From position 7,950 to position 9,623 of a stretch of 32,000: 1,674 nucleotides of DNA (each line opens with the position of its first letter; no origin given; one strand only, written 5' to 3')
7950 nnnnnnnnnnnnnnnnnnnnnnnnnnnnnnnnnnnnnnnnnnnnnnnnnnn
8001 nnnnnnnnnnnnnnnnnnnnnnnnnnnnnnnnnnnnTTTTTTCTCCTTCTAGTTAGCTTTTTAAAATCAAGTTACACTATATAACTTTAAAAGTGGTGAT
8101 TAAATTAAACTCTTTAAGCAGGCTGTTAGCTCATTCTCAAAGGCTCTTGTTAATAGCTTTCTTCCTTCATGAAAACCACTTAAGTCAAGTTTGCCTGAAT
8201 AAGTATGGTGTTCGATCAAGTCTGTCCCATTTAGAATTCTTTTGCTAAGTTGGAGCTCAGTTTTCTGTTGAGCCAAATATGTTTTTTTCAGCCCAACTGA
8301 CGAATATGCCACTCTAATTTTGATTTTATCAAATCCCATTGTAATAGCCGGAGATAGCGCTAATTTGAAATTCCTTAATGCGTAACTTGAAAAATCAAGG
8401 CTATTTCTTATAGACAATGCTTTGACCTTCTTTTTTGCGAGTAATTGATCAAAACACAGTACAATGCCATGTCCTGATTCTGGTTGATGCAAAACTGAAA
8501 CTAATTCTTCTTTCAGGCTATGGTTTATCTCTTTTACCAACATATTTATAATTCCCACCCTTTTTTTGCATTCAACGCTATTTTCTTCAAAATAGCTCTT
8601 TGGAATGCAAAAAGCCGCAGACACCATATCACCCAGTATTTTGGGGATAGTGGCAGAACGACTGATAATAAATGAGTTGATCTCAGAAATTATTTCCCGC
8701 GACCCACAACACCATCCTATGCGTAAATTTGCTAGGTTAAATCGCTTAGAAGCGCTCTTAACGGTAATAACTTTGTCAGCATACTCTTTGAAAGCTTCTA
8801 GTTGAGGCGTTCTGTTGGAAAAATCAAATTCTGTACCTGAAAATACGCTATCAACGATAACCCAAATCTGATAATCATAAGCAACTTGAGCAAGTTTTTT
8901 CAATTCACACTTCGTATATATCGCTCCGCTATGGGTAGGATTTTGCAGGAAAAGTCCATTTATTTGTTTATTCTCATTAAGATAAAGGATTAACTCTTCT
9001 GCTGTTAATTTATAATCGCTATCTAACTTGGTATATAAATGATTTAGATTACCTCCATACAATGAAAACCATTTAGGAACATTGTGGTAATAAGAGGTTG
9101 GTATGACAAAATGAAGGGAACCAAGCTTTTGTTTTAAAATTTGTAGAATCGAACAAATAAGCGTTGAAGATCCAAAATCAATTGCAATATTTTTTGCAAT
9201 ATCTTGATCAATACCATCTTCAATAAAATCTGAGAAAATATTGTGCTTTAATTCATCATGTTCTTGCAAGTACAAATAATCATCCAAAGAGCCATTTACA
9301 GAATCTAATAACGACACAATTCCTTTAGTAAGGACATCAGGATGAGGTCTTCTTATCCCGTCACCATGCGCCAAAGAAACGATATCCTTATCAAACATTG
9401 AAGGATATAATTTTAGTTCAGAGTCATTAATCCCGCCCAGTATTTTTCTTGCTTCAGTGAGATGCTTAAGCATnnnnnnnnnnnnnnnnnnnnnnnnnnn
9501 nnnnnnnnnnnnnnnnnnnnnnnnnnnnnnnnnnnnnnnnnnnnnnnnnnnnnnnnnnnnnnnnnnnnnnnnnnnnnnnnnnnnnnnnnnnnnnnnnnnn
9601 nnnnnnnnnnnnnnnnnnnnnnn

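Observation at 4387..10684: Orphan NRPS-independent biosynthetic operon: SDH-like oxidoreductase, aminotransferase, two ATP-grasp ligases and an MFS exporter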

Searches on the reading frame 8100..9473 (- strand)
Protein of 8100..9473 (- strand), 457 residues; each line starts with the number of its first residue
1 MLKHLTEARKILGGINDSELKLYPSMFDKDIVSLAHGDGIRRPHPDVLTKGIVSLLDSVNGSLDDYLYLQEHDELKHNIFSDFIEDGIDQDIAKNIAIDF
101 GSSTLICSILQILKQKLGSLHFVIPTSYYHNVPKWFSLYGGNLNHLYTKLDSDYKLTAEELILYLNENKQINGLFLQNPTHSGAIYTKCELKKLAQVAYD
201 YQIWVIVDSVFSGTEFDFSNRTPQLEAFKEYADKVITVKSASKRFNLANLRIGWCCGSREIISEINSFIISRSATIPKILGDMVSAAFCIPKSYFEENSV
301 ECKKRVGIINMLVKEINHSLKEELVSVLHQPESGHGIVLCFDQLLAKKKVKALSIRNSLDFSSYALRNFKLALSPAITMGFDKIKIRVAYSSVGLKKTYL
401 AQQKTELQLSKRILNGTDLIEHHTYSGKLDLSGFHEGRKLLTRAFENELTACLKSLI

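Call 3: search_protein_families(library=pfam, proteins=[window:8100-9473:-], max_evalue=0.01)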
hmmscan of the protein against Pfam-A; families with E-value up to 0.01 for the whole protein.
window:8100-9473:- (457 aa): 1 family
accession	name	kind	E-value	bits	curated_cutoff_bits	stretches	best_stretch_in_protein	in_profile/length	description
PF00155.27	Aminotran_1_2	-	1.8e-24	87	19.7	1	58-323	30-293/361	Aminotransferase class I and II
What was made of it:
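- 8100..9473 (-): AT: class-I/II (fold-type I) PLP aminotransferase, AspAT/prephenate-aminotransferase-like, 457 aa. The RefSeq model of 432 aa is probably too short. Aminotran_1_2 at 1.8e-24 (call 3).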

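Call 4: search_protein_families(library=ncbifam, proteins=[window:8100-9473:-], max_evalue=0.01)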
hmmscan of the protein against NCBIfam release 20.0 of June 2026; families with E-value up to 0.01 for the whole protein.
window:8100-9473:- (457 aa): 56 families (the best 25 are shown)
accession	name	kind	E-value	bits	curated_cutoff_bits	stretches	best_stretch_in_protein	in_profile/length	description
NF041364.1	GntC_guanitoxin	equivalog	6.8e-23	81.1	415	1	44-287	12-251/356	guanitoxin biosynthesis PLP-dependent (S)-gamma-hydroxy-L-arginine cyclodehydratase GntC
NF005744.0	PRK07568.1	subfamily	4.2e-21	75.2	389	1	58-318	54-310/398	pyridoxal phosphate-dependent aminotransferase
NF004769.0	PRK06107.1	equivalog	3.1e-16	59.1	617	1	70-307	70-305/402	aspartate transaminase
NF005855.0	PRK07777.1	equivalog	1.2e-13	51.1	553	1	175-302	168-295/391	pyridoxal phosphate-dependent aminotransferase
NF041091.1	asp_aminotase_Arch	equivalog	4.2e-13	48.9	550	1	134-276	126-265/376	aspartate aminotransferase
NF005732.0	PRK07550.1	equivalog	1.3e-12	47.5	366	1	65-316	65-312/389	aminotransferase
NF004870.0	PRK06225.1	equivalog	2.3e-12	46.4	351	1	150-272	139-254/380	pyridoxal phosphate-dependent aminotransferase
NF004770.0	PRK06108.1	subfamily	3.2e-12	46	422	1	123-283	124-284/396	pyridoxal phosphate-dependent aminotransferase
NF005593.0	PRK07324.1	equivalog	4.9e-12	45.6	476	1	129-267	114-246/373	aminotransferase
NF005588.0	PRK07309.1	equivalog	9.7e-12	44.5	576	1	94-266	92-260/391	pyridoxal phosphate-dependent aminotransferase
NF006488.0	PRK08912.1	equivalog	1.6e-11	43.7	498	1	152-304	143-293/387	aminotransferase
TIGR03947.1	viomycin_VioD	equivalog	1.8e-11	43.6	390.9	1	94-265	70-234/359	capreomycidine synthase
NF004975.0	PRK06348.1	equivalog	2.8e-11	43.1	549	1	121-266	115-257/384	pyridoxal phosphate-dependent aminotransferase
NF005817.0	PRK07683.1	equivalog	9.7e-11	41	575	1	82-266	76-256/387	aminotransferase A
NF004854.0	PRK06207.1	subfamily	1.3e-10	40.6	464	1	177-268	185-276/405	pyridoxal phosphate-dependent aminotransferase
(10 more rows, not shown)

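Call 25: search_solved_structures(query=window:8100-9473:-, max_evalue=0.001)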
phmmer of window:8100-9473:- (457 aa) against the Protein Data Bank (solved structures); distinct sequences matched with E-value up to 0.001: 35.
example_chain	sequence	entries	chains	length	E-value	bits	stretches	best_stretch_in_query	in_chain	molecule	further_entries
6f77_A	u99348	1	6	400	4.8e-12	48.5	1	30-267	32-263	Aspartate aminotransferase A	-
2o0r_A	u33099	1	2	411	1.5e-11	46.9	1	171-266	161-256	Rv0858c (N-Succinyldiaminopimelate aminotransferase)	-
6f35_A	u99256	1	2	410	1.8e-11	46.6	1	58-391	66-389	Aspartate aminotransferase B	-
8fft_A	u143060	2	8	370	9.9e-10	40.9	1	95-292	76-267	Aminotransferase class I/II-fold pyridoxal phosphate-dependent enzyme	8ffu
2gb3_A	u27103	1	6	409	1.6e-09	40.2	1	95-307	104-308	aspartate aminotransferase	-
1b5o_A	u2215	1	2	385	1.9e-08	36.7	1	103-282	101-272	PROTEIN (ASPARTATE AMINOTRANSFERASE)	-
1bjw_A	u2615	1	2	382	3.5e-08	35.8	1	127-282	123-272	ASPARTATE AMINOTRANSFERASE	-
1bkg_A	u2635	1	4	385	3.6e-08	35.8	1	127-282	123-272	ASPARTATE AMINOTRANSFERASE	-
1j32_A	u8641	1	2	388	4.6e-08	35.4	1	95-262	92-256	aspartate aminotransferase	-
1dju_A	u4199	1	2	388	5e-08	35.3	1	85-277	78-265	AROMATIC AMINOTRANSFERASE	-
1gd9_A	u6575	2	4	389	5.3e-08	35.2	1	85-277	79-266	ASPARTATE AMINOTRANSFERASE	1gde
1b5p_A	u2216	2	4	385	5.4e-08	35.2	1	103-280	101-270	PROTEIN (ASPARTATE AMINOTRANSFERASE) | ASPARTATE AMINOTRANSFERASE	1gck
1gc3_A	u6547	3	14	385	5.4e-08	35.2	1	103-280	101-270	ASPARTATE AMINOTRANSFERASE | PROTEIN (ASPARTATE AMINOTRANSFERASE)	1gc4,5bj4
5bj3_A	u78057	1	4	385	5.4e-08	35.2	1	103-280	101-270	PROTEIN (ASPARTATE AMINOTRANSFERASE)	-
8wkj_A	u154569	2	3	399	1e-07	34.3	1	70-284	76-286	Aminotransferase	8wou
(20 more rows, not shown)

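Call 49: find_homologous_proteins(query=window:8100-9473:-, max_evalue=1e-30)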
Query window:8100-9473:- (457 aa): 9 proteins with E <= 1e-30 among 8000 candidates.
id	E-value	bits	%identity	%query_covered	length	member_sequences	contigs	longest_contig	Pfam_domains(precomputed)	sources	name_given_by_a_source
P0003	3.7e-286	967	100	95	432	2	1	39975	PF00155.28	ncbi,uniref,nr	ncbi:pyridoxal phosphate-dependent aminotransferase [Fastidiosibacter lacustris]|uniref:pyridoxal ph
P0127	3.6e-98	347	42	98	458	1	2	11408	PF00155.28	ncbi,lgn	ncbi:MAG: pyridoxal phosphate-dependent aminotransferase [Flavobacteriales bacterium]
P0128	6.7e-98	346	42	98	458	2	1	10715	PF00155.28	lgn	-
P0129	2.2e-96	341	41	98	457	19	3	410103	PF00155.28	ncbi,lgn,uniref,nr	ncbi:Aspartate aminotransferase [Serratia entomophila]|uniref:pyridoxal phosphate-dependent aminotra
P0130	1.9e-95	338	40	100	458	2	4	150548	PF00155.28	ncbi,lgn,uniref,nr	ncbi:pyridoxal phosphate-dependent aminotransferase [Vibrio sp. Y20_XG_PY13]|uniref:pyridoxal phosph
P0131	4.8e-95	337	42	100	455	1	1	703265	PF00155.28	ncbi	ncbi:pyridoxal phosphate-dependent aminotransferase [Vibrio mediterranei]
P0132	3.3e-93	331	40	100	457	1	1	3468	PF00155.28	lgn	-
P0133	2.6e-92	328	40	100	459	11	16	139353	PF00155.28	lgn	-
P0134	1.2e-66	243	35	87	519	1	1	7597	PF00155.28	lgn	-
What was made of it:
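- The specific AT is very rare, with 9 clusters at E<=1e-30 in that word-indexed search of the 5.8 billion-protein collection, which scored only the 8,000 candidates sharing most words (call 49).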

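Call 50: find_encoding_contigs(protein=P0129, flank=10000, max_places=2)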
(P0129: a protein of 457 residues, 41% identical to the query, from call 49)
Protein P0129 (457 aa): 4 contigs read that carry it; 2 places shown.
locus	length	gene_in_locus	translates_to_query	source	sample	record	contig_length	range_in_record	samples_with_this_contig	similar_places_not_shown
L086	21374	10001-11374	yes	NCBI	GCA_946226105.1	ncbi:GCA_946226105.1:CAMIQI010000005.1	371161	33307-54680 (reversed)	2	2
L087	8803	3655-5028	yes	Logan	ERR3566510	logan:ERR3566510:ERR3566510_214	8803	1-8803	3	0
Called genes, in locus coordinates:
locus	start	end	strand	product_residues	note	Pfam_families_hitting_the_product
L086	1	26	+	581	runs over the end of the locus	PF04183:IucA_IucC, PF06276:FhuF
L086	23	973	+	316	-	PF13302:Acetyltransf_3 (faint), PF13523:Acetyltransf_8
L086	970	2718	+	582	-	PF04183:IucA_IucC, PF06276:FhuF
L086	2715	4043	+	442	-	PF13434:Lys_Orn_oxgnase, PF13738:Pyr_redox_3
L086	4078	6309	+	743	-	PF07715:Plug, PF00593:TonB_dep_Rec_b-barrel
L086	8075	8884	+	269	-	PF00702:Hydrolase, PF13344:Hydrolase_6, PF13419:HAD_2 (weak), PF13242:Hydrolase_like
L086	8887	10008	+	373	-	-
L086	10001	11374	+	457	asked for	PF00155:Aminotran_1_2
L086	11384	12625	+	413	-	PF02655:ATP-grasp_3, PF02786:CPSase_L_D2 (faint), PF07478:Dala_Dala_lig_C (weak), PF13535:ATP-grasp_4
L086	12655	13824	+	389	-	PF02655:ATP-grasp_3 (weak), PF13535:ATP-grasp_4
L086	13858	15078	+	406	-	PF07690:MFS_1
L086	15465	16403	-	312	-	PF01522:Polysacc_deac_1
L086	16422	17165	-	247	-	PF01177:Asp_Glu_race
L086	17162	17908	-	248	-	PF00392:GntR, PF07729:FCD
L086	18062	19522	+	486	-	PF02133:Transp_cyt_pur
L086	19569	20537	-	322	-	PF00126:HTH_1, PF03466:LysR_substrate (weak)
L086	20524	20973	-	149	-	-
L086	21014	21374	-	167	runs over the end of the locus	PF10722:YbjN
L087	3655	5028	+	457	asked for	PF00155:Aminotran_1_2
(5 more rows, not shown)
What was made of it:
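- In Serratia the operon lies 1.8 kb from an aerobactin-type siderophore locus (call 50).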

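Call 51: find_encoding_contigs(protein=P0131, flank=10000, max_places=1)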
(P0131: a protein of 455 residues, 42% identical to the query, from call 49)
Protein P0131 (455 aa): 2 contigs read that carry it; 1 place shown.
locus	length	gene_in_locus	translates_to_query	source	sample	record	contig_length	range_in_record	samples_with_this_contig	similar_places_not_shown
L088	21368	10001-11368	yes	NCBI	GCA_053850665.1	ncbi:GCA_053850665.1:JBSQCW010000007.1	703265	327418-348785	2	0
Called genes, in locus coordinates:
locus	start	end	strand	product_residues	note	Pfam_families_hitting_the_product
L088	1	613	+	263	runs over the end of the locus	PF00106:adh_short, PF08659:KR, PF23441:SDR (weak), PF13561:adh_short_C2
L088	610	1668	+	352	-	PF03786:UxuA, PF01261:AP_endonuc_2 (weak), PF03786:UxuA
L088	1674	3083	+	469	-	PF00083:Sugar_tr, PF07690:MFS_1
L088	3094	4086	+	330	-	-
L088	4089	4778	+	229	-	PF03737:RraA-like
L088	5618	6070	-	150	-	PF00583:Acetyltransf_1, PF13508:Acetyltransf_7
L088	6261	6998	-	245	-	PF03050:DDE_Tnp_IS66, PF00665:rve (weak), PF13610:DDE_Tnp_IS240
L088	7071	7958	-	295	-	PF00126:HTH_1, PF03466:LysR_substrate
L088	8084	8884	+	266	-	PF00702:Hydrolase, PF13344:Hydrolase_6, PF13419:HAD_2 (weak), PF13242:Hydrolase_like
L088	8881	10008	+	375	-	-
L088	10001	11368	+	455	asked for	PF00155:Aminotran_1_2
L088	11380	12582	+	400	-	PF02655:ATP-grasp_3, PF07478:Dala_Dala_lig_C (faint), PF13535:ATP-grasp_4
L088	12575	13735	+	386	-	PF02655:ATP-grasp_3 (weak), PF02786:CPSase_L_D2 (faint), PF13535:ATP-grasp_4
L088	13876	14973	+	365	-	PF07690:MFS_1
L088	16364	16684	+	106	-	PF13744:HTH_37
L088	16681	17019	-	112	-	PF05973:Gp49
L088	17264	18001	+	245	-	PF03050:DDE_Tnp_IS66, PF00665:rve (weak), PF13610:DDE_Tnp_IS240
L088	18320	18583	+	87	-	PF15919:HicB_lk_antitox, PF15970:HicB-like_2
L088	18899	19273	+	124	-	PF02661:Fic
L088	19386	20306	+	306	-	PF13737:DDE_Tnp_1_5, PF01609:DDE_Tnp_1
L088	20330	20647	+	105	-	-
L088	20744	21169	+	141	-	PF00583:Acetyltransf_1, PF13302:Acetyltransf_3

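Call 52: find_encoding_contigs(protein=P0127, flank=10000, max_places=1)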
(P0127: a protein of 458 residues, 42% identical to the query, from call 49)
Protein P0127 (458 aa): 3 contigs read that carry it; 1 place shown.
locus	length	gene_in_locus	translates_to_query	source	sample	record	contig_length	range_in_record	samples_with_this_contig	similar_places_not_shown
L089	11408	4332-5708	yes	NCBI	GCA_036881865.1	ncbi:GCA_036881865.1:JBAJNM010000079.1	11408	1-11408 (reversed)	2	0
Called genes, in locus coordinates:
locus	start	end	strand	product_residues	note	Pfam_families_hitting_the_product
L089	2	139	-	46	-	?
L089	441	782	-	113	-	PF01925:TauE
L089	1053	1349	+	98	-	-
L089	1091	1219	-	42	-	-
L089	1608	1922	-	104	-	-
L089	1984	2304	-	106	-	-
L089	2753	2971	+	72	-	-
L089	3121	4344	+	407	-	-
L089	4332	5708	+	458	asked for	PF00155:Aminotran_1_2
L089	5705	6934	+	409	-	PF02655:ATP-grasp_3 (weak), PF13535:ATP-grasp_4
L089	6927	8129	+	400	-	PF02655:ATP-grasp_3, PF13535:ATP-grasp_4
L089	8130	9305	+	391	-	PF07690:MFS_1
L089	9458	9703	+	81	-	-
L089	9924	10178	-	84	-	-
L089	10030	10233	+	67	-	-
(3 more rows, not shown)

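Call 56: search_solved_structures(query=A2, max_evalue=0.00001)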
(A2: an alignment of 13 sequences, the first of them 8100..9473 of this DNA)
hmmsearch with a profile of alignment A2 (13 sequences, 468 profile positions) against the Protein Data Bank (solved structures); distinct sequences matched with E-value up to 0.00001: 85 (the best 60 are shown).
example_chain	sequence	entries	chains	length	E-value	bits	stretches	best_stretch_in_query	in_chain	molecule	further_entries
8wkj_A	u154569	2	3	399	9.2e-34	119.7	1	70-396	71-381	Aminotransferase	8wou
6f35_A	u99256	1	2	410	6.7e-33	116.9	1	70-396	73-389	Aspartate aminotransferase B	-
6f77_A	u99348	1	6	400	2.5e-32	115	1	70-396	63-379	Aspartate aminotransferase A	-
5wmi_A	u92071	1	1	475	2.2e-30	108.6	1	69-396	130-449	Bifunctional aspartate aminotransferase and glutamate/aspartate-prephenate aminotransferas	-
5wmh_A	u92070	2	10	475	2.2e-30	108.6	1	69-396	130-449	Bifunctional aspartate aminotransferase and glutamate/aspartate-prephenate aminotransferas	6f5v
5wmk_A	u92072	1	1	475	2.4e-30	108.4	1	69-396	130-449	Bifunctional aspartate aminotransferase and glutamate/aspartate-prephenate aminotransferas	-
1dju_A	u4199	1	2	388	5.8e-30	107.2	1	79-321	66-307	AROMATIC AMINOTRANSFERASE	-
1j32_A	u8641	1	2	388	6e-30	107.1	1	36-315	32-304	aspartate aminotransferase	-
1gd9_A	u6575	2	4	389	6.3e-30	107.1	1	79-321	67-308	ASPARTATE AMINOTRANSFERASE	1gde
5wml_A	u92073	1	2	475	4.9e-29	104.1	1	69-396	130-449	Bifunctional aspartate aminotransferase and glutamate/aspartate-prephenate aminotransferas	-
2o0r_A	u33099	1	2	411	2.6e-24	88.6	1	90-273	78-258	Rv0858c (N-Succinyldiaminopimelate aminotransferase)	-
1b5o_A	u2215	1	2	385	3.8e-24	88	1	79-314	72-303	PROTEIN (ASPARTATE AMINOTRANSFERASE)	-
1b5p_A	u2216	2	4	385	8.2e-24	86.9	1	79-314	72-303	PROTEIN (ASPARTATE AMINOTRANSFERASE) | ASPARTATE AMINOTRANSFERASE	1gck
1gc3_A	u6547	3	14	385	8.2e-24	86.9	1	79-314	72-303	ASPARTATE AMINOTRANSFERASE | PROTEIN (ASPARTATE AMINOTRANSFERASE)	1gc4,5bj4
5bj3_A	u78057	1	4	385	8.2e-24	86.9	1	79-314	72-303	PROTEIN (ASPARTATE AMINOTRANSFERASE)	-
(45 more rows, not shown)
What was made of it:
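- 8100..9473 (-): A family profile scores AspAT/prephenate AT at 1e-33, ACC synthase at 8e-21 and GntC at 5e-16 (call 56).
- On SAM-dependent PLP enzymes (ACC synthase, SbzP): ACC synthase scores 8e-21 against 1e-33 for AspAT/prephenate AT (call 56).
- The AT family profile scores AspAT/prephenate AT at 1e-33, against ACC synthase at 8e-21 and GntC at 5e-16 (call 56).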

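Call 81: predict_structure(alignment_id=A3)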
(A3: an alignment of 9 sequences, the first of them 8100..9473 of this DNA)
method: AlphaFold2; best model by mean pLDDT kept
length: 457 residues; sequences in the alignment: 9
mean_pLDDT: 78.0   pTM: 0.73
mean pLDDT of the five models: 78.0, 77.5, 74.2, 72.4, 68.5
residues with pLDDT >= 90: 114; 70-90: 219; 50-70: 97; < 50: 27
segments of 3 or more residues with pLDDT < 50: 179-183, 393-401, 418-428
pLDDT, mean of each block of 10 residues (from residue 1): 76 87 81 66 69 70 53 84 85 90 90 93 79 85 82 82 91 78 67 90 88 60 67 87 73 90 91 76 83 70 80 91 87 73 89 90 92 81 84 45 57 55 44 69 84 89
secondary structure, 60 per line:
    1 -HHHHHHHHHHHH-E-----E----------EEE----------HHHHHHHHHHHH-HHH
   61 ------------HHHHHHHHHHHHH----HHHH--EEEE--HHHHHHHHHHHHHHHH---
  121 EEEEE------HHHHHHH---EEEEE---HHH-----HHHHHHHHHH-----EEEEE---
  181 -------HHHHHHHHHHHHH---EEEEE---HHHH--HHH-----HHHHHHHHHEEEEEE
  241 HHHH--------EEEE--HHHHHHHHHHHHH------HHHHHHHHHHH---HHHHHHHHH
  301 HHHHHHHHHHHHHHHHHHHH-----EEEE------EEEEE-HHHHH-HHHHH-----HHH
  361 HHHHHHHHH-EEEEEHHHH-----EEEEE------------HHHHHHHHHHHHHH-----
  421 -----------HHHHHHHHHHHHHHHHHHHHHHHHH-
elements in order: H2-13 E32-34 H45-56 H73-85 H90-93 E96-99 H102-117 E121-125 H132-138 E142-146 H158-167 E173-177 H188-200 E204-208 H212-215 H226-234 E235-240 H241-244 E253-256 H259-271 H278-288 H292-320 E326-329 E336-340 H342-346 H348-352 H358-369 E371-375 H376-379 E385-389 H402-415 H432-456

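Call 83: fold_search(model_id=the predicted structure, library=pdb)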
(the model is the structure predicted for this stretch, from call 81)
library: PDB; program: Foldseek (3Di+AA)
matches with E <= 10: 1941; with E <= 0.001: 1388
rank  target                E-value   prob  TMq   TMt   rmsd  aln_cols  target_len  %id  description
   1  6f5v_B                3.5e-19  1.00  0.68  0.76   4.9       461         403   16  Crystal structure of the prephenate aminotransferase from Arabidopsis thaliana (released 2019-03-13)
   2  8wkj                  8.3e-19  1.00  0.68  0.79   6.6       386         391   20  The crystal structure of aspartate aminotransferases Lpg0070 from Legionella pneumophila (released 2023-12-06)
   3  8wou_A                1.1e-18  1.00  0.65  0.75   7.8       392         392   20  The crystal structure of aspartate aminotransferases Lpg0070 from Legionella pneumophila (released 2023-12-06)
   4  6f5v_D                3.5e-18  1.00  0.69  0.78   8.5       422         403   18  Crystal structure of the prephenate aminotransferase from Arabidopsis thaliana (released 2019-03-13)
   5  6f77_A                3.9e-18  1.00  0.69  0.78   7.7       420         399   20  Crystal structure of the prephenate aminotransferase from Rhizobium meliloti (released 2019-03-13)
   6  5wml_A                4.1e-18  1.00  0.66  0.74   8.3       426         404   18  Arabidopsis thaliana Prephenate Aminotransferase mutant- K306A (released 2018-08-08)
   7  1j32_A                4.5e-18  1.00  0.69  0.81   3.5       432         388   15  Aspartate Aminotransferase from Phormidium lapideum (released 2003-02-04)
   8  5wmh_A                9.1e-18  1.00  0.66  0.75   8.5       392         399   19  Arabidopsis thaliana prephenate aminotransferase (released 2018-08-08)
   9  5wml_B                1.4e-17  1.00  0.64  0.72   8.5       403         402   18  Arabidopsis thaliana Prephenate Aminotransferase mutant- K306A (released 2018-08-08)
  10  6f77_C                1.6e-17  1.00  0.65  0.77   7.8       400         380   20  Crystal structure of the prephenate aminotransferase from Rhizobium meliloti (released 2019-03-13)
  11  5wmi                  2.2e-17  1.00  0.66  0.74   8.5       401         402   18  Arabidopsis thaliana Prephenate Aminotransferase mutant- T84V (released 2018-08-08)
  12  6f5v_A                3.2e-17  1.00  0.66  0.75   8.4       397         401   19  Crystal structure of the prephenate aminotransferase from Arabidopsis thaliana (released 2019-03-13)
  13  1dju_A                3.5e-17  1.00  0.65  0.78   9.2       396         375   20  CRYSTAL STRUCTURE OF AROMATIC AMINOTRANSFERASE FROM PYROCOCCUS HORIKOSHII OT3 (released 2001-04-11)
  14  5bj3_A                4.1e-17  1.00  0.65  0.81   5.2       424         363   14  THERMUS THERMOPHILUS ASPARTATE AMINOTRANSFERASE TETRA MUTANT 1 (released 2003-09-02)
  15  1gd9_A                4.1e-17  1.00  0.63  0.73   8.6       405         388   19  CRYSTALL STRUCTURE OF PYROCOCCUS PROTEIN-A1 (released 2001-09-22)
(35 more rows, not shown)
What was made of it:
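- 8100..9473 (-): Foldseek top hits are prephenate AT and AspAT; BacF ranks 33 (call 83).
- On Class-I/II (fold-type I) aminotransferases: The nearest folds are prephenate AT and AspAT (call 83).
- Closest known: Bacilysin bac operon. Same: It combines oxidoreductases, a class-I aminotransferase (BacF, a fold match at rank 33 in call 83), an ATP-grasp L-amino-acid ligase and an MFS exporter.
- AT is nearest true transaminases (AspAT, prephenate AT, BacF) by profile and by fold (calls 56, 83). AT is a bona fide 2-oxo-acid transaminase type (calls 56, 83).
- Tried and rejected: ACC-synthase-like reading of AT: disfavoured (calls 56, 83).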
